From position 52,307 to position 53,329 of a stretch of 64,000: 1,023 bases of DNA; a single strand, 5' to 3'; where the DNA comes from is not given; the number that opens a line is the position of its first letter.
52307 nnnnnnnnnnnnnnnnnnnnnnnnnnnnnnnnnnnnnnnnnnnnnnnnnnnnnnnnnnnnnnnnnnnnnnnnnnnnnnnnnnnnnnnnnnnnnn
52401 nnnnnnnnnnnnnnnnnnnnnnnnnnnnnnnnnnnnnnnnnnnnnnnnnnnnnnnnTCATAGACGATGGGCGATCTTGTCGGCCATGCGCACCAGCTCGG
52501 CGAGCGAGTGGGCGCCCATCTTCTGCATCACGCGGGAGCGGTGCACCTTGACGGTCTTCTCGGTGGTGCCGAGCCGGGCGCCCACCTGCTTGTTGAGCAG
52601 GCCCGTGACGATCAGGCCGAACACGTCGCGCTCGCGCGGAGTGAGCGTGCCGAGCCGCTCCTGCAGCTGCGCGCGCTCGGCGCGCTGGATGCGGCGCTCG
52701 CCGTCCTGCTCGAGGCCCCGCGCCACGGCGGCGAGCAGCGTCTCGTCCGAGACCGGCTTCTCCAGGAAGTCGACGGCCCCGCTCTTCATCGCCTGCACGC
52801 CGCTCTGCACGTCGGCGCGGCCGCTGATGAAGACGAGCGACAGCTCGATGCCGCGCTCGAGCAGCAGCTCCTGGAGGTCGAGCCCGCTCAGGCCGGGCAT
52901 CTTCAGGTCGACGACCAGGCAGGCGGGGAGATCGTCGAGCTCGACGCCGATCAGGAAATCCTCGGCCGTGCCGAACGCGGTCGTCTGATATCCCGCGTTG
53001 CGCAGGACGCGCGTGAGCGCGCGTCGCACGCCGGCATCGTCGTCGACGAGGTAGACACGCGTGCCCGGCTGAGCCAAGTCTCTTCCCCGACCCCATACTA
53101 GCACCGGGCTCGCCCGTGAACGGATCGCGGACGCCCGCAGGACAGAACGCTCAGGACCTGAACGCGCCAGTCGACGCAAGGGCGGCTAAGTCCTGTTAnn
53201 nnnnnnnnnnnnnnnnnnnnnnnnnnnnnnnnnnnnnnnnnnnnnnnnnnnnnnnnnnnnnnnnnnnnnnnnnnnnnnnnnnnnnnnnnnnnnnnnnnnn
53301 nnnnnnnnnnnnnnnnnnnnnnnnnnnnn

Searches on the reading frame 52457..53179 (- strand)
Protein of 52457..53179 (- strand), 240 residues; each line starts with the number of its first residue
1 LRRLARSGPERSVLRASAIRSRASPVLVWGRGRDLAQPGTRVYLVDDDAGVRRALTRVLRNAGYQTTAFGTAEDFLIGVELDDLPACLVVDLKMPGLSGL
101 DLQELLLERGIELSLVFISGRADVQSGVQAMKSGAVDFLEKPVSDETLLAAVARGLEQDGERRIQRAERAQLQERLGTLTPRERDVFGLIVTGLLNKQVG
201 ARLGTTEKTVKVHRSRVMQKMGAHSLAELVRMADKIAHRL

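Call 9: search_protein_families(library=pfam, proteins=[window:52457-53179:-])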
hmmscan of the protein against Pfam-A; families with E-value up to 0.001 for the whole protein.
window:52457-53179:- (240 aa): 4 families
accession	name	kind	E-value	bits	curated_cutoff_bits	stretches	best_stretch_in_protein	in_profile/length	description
PF00072.30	Response_reg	-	7.9e-21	74.7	30.2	1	42-152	1-110/111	Response regulator receiver domain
PF00196.25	GerE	-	2.9e-20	72.1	23.5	1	178-233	2-57/57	Bacterial regulatory proteins, luxR family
PF08281.18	Sigma70_r4_2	-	1.5e-07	31.4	25.7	1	170-221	2-54/54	Sigma-70, region 4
PF04545.22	Sigma70_r4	-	0.00018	21.4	24.1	1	176-221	2-48/50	Sigma-70, region 4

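Call 12: search_solved_structures(query=window:52457-53179:-, max_evalue=0.001, show_alignments=2)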
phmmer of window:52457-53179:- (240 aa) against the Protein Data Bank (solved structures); distinct sequences matched with E-value up to 0.001: 192 (the best 60 are shown).
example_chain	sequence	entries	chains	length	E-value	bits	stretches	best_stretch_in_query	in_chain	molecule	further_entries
1yio_A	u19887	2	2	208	1.6e-46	161.9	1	41-235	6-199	response regulatory protein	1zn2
5xso_A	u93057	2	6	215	1.4e-35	126.1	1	41-234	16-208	Response regulator FixJ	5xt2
1a04_A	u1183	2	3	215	1.9e-20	76.6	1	38-228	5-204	NITRATE/NITRITE RESPONSE REGULATOR PROTEIN NARL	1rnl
1qkk_A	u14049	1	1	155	9.1e-19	71.1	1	41-164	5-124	C4-DICARBOXYLATE TRANSPORT TRANSCRIPTIONAL REGULATORY PROTEIN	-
1l5y_A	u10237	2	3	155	1.5e-18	70.4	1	41-164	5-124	C4-DICARBOXYLATE TRANSPORT TRANSCRIPTIONAL REGULATORY PROTEIN DCTD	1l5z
1d5w_A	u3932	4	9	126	6.2e-18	68.4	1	41-157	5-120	TRANSCRIPTIONAL REGULATORY PROTEIN FIXJ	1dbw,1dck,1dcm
8a5r_AAA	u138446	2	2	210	6.6e-15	58.5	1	145-234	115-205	Light-activated DNA-binding protein EL222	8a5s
1dc7_A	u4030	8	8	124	1.2e-14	57.7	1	42-157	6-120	NITROGEN REGULATION PROTEIN | NITROGEN REGULATION PROTEIN NR(I) | NTRC RECEIVER DOMAIN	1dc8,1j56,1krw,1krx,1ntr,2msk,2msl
3p7n_A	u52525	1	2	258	1.2e-14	57.7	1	145-233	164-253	Sensor histidine kinase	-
3nhz_A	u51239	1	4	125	4.8e-13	52.4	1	40-157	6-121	Two component system transcriptional regulator mtrA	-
5tqj_A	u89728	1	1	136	7e-13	51.9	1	42-152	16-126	Response regulator receiver protein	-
2gwr_A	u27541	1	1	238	9.4e-13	51.5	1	41-162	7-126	DNA-binding response regulator mtrA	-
4d6x_A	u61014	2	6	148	1.5e-12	50.9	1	39-158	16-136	BACTERIAL REGULATORY, FIS FAMILY PROTEIN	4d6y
3c3w_A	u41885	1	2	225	2.2e-12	50.3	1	41-227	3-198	TWO COMPONENT TRANSCRIPTIONAL REGULATORY PROTEIN DEVR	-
3kto_A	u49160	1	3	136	5.9e-12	48.9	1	42-152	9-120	Response regulator receiver protein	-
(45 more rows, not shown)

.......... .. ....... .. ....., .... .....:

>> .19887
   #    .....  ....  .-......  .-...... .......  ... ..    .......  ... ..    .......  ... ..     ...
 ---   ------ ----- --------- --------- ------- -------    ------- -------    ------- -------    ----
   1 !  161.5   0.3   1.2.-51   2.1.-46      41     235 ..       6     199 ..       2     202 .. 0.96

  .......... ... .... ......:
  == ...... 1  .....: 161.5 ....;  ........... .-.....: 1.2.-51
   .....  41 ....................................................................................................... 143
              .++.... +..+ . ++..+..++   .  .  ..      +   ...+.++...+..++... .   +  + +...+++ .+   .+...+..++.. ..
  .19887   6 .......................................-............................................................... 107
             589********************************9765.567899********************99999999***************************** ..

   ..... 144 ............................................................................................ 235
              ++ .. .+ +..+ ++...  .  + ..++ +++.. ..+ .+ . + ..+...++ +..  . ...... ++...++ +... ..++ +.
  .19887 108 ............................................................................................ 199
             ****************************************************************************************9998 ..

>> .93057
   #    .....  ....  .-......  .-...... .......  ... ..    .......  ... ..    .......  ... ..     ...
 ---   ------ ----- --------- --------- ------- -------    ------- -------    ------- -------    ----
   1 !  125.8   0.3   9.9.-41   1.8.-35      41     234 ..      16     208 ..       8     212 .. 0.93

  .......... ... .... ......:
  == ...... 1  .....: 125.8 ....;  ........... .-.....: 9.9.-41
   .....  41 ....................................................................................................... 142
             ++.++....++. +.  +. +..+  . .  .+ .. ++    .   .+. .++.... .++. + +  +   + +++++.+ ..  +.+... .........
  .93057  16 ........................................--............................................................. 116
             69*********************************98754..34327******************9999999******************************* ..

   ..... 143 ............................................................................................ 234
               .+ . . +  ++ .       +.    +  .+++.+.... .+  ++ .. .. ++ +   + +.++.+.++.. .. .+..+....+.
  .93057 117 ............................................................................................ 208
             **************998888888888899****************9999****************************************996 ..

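Call 66: find_homologous_proteins(query=window:52457-53179:-, max_evalue=1e-30)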
Query window:52457-53179:- (240 aa): 5330 proteins with E <= 1e-30 among 8000 candidates; the best 120 are listed.
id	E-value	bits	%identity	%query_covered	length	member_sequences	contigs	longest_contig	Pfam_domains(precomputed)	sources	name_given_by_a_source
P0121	4.2e-122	424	95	90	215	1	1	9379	PF00196.26,PF08281.19,PF00072.31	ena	-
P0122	1.8e-121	422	98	86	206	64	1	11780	PF00196.26,PF08281.19,PF00072.31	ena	-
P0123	1.8e-117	409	96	86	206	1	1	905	PF00196.26,PF08281.19,PF00072.31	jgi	jgi:FixJ family two-component response regulator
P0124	3.5e-117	408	95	86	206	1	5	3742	PF00196.26,PF08281.19,PF00072.31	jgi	jgi:RNA polymerase sigma factor (sigma-70 family)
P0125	3.6e-117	408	95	86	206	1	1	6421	PF00196.26,PF08281.19,PF00072.31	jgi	jgi:FixJ family two-component response regulator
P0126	1.4e-116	406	96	86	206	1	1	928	PF00196.26,PF08281.19,PF00072.31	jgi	jgi:FixJ family two-component response regulator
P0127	1.6e-116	405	94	86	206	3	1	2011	PF00196.26,PF08281.19,PF00072.31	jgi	jgi:RNA polymerase sigma factor (sigma-70 family)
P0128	1.2e-115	403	95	86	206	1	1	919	PF00196.26,PF08281.19,PF00072.31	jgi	-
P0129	2.1e-115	402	95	86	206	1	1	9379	PF00196.26,PF08281.19,PF00072.31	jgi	jgi:FixJ family two-component response regulator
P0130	2.2e-115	402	95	86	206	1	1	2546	PF00196.26,PF08281.19,PF00072.31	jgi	-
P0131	2.3e-115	402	94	86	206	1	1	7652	PF00196.26,PF08281.19,PF00072.31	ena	-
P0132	7.5e-115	400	94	86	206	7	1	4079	PF00196.26,PF08281.19,PF00072.31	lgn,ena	-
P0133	1.0e-114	400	93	86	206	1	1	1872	PF00196.26,PF08281.19,PF00072.31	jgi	jgi:RNA polymerase sigma factor (sigma-70 family)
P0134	1.1e-113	396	92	86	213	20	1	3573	PF00196.26,PF08281.19,PF00072.31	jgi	jgi:RNA polymerase sigma factor (sigma-70 family)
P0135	1.5e-113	396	93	86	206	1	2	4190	PF00196.26,PF08281.19,PF00072.31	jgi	jgi:RNA polymerase sigma factor (sigma-70 family)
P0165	4.7e-84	299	73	82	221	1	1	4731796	PF00196.26,PF08281.19,PF00072.31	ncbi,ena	-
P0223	9.7e-72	259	67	86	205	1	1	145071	PF00196.26,PF00072.31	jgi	jgi:FixJ family two-component response regulator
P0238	4.2e-70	254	62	86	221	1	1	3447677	PF00196.26,PF08281.19,PF00072.31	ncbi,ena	-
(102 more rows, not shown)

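Call 67: find_encoding_contigs(protein=P0165, flank=10000, max_places=2)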
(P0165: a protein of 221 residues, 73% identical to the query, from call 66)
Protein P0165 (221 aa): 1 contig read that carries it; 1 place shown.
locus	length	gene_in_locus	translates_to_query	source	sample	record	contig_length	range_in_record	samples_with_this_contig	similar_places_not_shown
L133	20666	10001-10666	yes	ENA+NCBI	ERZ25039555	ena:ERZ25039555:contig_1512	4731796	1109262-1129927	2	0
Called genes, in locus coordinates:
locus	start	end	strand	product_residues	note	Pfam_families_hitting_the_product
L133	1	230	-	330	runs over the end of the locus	PF00702:Hydrolase (faint), PF12710:HAD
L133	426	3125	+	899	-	PF00069:Pkinase, PF07714:PK_Tyr_Ser-Thr, PF07676:PD40, PF26549:Tricorn_N, PF26549:Tricorn_N, PF26550:Tricorn_2nd, PF07676:PD40, PF26549:Tricorn_N, +5 more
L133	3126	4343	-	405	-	PF07396:Porin_O_P (weak)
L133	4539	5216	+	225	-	PF13505:OMP_b-brl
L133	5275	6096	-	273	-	PF09865:DUF2092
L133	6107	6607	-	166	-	PF13488:Gly-zipper_Omp (weak), PF13436:Gly-zipper_OmpA (weak)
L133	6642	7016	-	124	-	PF00072:Response_reg, PF26563:Rv3660c_N (faint)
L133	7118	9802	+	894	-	PF05231:MASE1, PF01590:GAF, PF13185:GAF_2, PF13492:GAF_3 (faint), PF08448:PAS_4, PF12860:PAS_7 (weak), PF00512:HisKA, PF02518:HATPase_c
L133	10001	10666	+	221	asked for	PF00072:Response_reg, PF08281:Sigma70_r4_2 (weak), PF00196:GerE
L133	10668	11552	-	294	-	PF04909:Amidohydro_2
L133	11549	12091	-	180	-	-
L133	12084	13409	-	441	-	PF00501:AMP-binding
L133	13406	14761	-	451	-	PF07690:MFS_1, PF00083:Sugar_tr, PF07690:MFS_1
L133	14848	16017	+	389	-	PF02515:CoA_transf_3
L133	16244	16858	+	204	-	-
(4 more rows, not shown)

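Call 68: find_encoding_contigs(protein=P0238, flank=10000, max_places=2)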
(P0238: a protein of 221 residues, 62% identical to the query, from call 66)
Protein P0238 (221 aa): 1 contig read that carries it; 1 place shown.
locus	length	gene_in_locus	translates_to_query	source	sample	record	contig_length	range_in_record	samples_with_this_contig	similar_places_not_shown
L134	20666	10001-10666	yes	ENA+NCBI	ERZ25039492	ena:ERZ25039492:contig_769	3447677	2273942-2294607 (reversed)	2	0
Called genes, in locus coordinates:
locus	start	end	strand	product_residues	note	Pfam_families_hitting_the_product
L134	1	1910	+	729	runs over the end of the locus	-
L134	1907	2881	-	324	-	PF01594:AI-2E_transport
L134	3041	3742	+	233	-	PF03588:Leu_Phe_trans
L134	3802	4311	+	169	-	PF00080:Sod_Cu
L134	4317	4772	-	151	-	PF04536:TPM_phosphatase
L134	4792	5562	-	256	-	PF04536:TPM_phosphatase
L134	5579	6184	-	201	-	PF04011:LemA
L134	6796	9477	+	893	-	PF05231:MASE1, PF01590:GAF, PF08448:PAS_4 (weak), PF12860:PAS_7 (weak), PF00512:HisKA, PF02518:HATPase_c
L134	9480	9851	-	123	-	PF00072:Response_reg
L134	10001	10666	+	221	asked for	PF00072:Response_reg, PF08281:Sigma70_r4_2, PF00196:GerE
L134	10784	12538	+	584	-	PF00664:ABC_membrane, PF00005:ABC_tran, PF02463:SMC_N (faint)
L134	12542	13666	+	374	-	PF01207:Dus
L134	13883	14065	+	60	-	-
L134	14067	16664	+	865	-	PF00069:Pkinase, PF01636:APH (weak), PF03109:ABC1 (weak), PF07714:PK_Tyr_Ser-Thr, PF13428:TPR_14 (faint), PF13432:TPR_16 (faint), PF13414:TPR_11 (faint), PF14559:TPR_19 (weak), +3 more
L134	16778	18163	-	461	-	PF00128:Alpha-amylase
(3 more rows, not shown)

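Call 69: find_encoding_contigs(protein=P0223, flank=10000, max_places=2)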
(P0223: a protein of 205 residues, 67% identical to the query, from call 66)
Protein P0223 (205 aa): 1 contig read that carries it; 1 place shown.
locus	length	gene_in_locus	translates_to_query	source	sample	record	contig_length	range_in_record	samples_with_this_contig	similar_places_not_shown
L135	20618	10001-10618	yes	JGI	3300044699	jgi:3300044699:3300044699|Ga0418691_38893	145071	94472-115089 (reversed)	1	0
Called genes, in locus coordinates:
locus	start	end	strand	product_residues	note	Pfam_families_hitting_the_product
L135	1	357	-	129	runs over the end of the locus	-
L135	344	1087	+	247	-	-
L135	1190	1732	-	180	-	PF11075:DUF2780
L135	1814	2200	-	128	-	PF05726:Pirin_C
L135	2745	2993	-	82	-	PF04226:Transgly_assoc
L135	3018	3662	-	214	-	PF00072:Response_reg, PF00196:GerE, PF08281:Sigma70_r4_2, PF13384:HTH_23 (weak), PF13518:HTH_28 (weak)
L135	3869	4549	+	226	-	PF13505:OMP_b-brl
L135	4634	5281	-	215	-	-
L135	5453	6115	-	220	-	PF09865:DUF2092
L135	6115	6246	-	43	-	-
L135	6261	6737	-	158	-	-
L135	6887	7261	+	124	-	-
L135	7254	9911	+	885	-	PF05231:MASE1, PF01590:GAF, PF13185:GAF_2 (weak), PF08448:PAS_4 (faint), PF02518:HATPase_c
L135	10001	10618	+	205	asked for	PF00072:Response_reg, PF00196:GerE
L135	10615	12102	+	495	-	PF07690:MFS_1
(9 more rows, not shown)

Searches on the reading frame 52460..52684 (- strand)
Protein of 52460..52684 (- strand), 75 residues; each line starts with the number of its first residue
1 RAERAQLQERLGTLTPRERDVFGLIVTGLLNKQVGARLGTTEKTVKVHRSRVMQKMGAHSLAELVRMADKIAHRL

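Call 74: search_solved_structures(query=window:52460-52684:-, max_evalue=0.001, show_alignments=0)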
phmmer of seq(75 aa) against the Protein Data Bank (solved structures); distinct sequences matched with E-value up to 0.001: 22.
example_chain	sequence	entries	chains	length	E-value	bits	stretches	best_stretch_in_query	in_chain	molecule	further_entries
8a5r_AAA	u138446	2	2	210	2.4e-14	56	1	3-69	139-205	Light-activated DNA-binding protein EL222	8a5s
1yio_A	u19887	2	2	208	3.8e-14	55.4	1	4-71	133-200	response regulatory protein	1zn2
3p7n_A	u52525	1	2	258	3.9e-14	55.4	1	3-68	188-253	Sensor histidine kinase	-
1x3u_A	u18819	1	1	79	3.2e-12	49.3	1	6-68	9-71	Transcriptional regulatory protein fixJ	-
1a04_A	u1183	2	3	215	8.3e-11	44.9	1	1-63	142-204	NITRATE/NITRITE RESPONSE REGULATOR PROTEIN NARL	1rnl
1je8_A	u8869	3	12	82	1.7e-10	43.9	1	8-63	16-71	Nitrate/Nitrite Response Regulator Protein NARL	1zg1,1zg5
5xso_A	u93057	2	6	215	2.4e-10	43.4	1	7-69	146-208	Response regulator FixJ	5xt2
8u3b_G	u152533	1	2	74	3e-10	43.1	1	12-63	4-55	Nitrate/nitrite response regulator protein NarL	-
1zlj_A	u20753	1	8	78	1.6e-08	37.7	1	6-64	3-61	Dormancy Survival Regulator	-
1zlk_A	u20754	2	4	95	1.9e-08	37.5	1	5-63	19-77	Dormancy Survival Regulator | TWO COMPONENT TRANSCRIPTIONAL REGULATORY PROTEIN DEVR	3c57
1fse_A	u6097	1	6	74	6.8e-08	35.7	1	13-68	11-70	GERE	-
3c3w_A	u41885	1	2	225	7.1e-08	35.6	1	5-62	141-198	TWO COMPONENT TRANSCRIPTIONAL REGULATORY PROTEIN DEVR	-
7vim_A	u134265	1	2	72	1.2e-07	35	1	13-70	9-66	Protein EsrB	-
6jqs_A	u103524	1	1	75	1e-06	32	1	12-64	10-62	DNA-binding response regulator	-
7x1k_A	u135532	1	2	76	7.2e-06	29.3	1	11-66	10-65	Chemotaxis protein CheY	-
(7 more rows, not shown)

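Call 77: search_solved_structures(query=window:52460-52684:-, max_evalue=1e-8, show_alignments=2)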
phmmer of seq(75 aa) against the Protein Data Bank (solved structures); distinct sequences matched with E-value up to 1e-8: 8.
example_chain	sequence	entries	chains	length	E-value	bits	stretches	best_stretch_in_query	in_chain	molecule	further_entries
8a5r_AAA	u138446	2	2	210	2.4e-14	56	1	3-69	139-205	Light-activated DNA-binding protein EL222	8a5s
1yio_A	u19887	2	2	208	3.8e-14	55.4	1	4-71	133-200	response regulatory protein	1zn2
3p7n_A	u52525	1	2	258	3.9e-14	55.4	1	3-68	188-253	Sensor histidine kinase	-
1x3u_A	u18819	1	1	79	3.2e-12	49.3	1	6-68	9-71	Transcriptional regulatory protein fixJ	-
1a04_A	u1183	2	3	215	8.3e-11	44.9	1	1-63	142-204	NITRATE/NITRITE RESPONSE REGULATOR PROTEIN NARL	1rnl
1je8_A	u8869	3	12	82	1.7e-10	43.9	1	8-63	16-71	Nitrate/Nitrite Response Regulator Protein NARL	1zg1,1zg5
5xso_A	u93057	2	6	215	2.4e-10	43.4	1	7-69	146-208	Response regulator FixJ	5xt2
8u3b_G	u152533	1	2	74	3e-10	43.1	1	12-63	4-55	Nitrate/nitrite response regulator protein NarL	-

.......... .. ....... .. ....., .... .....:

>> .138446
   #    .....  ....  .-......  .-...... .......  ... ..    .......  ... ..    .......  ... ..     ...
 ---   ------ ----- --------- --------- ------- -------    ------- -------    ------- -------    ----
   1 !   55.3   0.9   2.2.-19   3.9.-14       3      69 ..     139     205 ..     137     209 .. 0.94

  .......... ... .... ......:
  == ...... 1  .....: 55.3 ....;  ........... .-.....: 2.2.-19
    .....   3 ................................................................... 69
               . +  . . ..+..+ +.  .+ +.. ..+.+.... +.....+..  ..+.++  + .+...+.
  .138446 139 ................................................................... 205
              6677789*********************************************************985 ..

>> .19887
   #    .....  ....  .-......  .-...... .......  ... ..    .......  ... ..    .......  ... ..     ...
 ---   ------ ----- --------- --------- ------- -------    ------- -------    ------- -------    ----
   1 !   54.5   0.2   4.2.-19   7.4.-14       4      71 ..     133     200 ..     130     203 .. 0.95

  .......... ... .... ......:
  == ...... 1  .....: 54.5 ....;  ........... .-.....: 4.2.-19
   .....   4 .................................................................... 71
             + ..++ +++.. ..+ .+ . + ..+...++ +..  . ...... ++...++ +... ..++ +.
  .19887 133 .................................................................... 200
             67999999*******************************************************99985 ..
